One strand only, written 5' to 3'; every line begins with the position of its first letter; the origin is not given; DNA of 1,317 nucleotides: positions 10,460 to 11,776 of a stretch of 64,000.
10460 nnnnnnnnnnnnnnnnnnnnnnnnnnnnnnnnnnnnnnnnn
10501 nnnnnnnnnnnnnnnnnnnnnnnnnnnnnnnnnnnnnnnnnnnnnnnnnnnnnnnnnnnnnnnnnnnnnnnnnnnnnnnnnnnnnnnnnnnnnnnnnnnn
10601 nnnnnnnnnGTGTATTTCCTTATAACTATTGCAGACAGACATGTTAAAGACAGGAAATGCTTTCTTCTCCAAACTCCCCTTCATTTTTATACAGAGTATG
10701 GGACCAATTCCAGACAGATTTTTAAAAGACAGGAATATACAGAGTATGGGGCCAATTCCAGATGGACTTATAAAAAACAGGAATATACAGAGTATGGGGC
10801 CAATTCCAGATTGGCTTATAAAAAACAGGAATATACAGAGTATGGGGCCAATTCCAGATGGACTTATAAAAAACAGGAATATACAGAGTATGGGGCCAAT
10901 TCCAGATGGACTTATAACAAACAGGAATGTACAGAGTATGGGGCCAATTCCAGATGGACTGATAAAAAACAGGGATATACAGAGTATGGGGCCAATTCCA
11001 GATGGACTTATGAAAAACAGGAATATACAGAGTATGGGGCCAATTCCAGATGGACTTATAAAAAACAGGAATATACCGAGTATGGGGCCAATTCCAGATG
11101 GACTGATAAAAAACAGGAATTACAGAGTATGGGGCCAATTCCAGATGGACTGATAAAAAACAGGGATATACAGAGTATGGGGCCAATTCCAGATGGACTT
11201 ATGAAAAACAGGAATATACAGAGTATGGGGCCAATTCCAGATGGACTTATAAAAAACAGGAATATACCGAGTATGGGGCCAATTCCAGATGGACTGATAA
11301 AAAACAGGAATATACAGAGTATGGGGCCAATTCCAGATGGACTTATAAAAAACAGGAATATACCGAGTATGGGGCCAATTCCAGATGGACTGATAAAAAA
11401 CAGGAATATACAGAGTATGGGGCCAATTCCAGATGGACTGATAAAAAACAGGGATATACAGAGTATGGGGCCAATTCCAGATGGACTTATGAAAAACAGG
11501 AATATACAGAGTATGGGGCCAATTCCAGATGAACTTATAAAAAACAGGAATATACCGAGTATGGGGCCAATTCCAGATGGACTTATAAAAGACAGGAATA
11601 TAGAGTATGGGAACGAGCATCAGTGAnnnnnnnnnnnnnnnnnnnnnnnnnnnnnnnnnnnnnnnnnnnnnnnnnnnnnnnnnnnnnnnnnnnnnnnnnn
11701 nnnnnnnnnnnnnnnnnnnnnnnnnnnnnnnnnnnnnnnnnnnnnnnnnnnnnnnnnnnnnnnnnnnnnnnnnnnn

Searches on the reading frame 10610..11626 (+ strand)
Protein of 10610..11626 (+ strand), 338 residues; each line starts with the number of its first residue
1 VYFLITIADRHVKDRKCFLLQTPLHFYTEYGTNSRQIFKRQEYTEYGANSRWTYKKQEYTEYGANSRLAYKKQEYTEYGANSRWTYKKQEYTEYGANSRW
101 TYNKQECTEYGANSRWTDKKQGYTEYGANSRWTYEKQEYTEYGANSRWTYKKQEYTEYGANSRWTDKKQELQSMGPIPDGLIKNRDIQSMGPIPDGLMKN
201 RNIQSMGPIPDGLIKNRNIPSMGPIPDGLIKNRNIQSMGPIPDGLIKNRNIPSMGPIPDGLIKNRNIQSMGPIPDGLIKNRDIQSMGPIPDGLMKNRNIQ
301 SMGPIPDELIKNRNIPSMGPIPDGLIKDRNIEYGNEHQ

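Call 68: search_protein_families(library=pfam, proteins=[window:10610-11626:+], max_evalue=0.001)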
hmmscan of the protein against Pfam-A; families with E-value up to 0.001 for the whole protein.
window:10610-11626:+ (338 aa): 2 families
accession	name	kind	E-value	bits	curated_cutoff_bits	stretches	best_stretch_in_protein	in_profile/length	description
PF21785.3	Bflower_2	-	1.5e-12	47.7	38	2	174-249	12-88/112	5-fold beta-flower protein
PF25709.1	crAss_PVA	-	3e-06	27.6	27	0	176-200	9-33/105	Portal vertex auxiliary protein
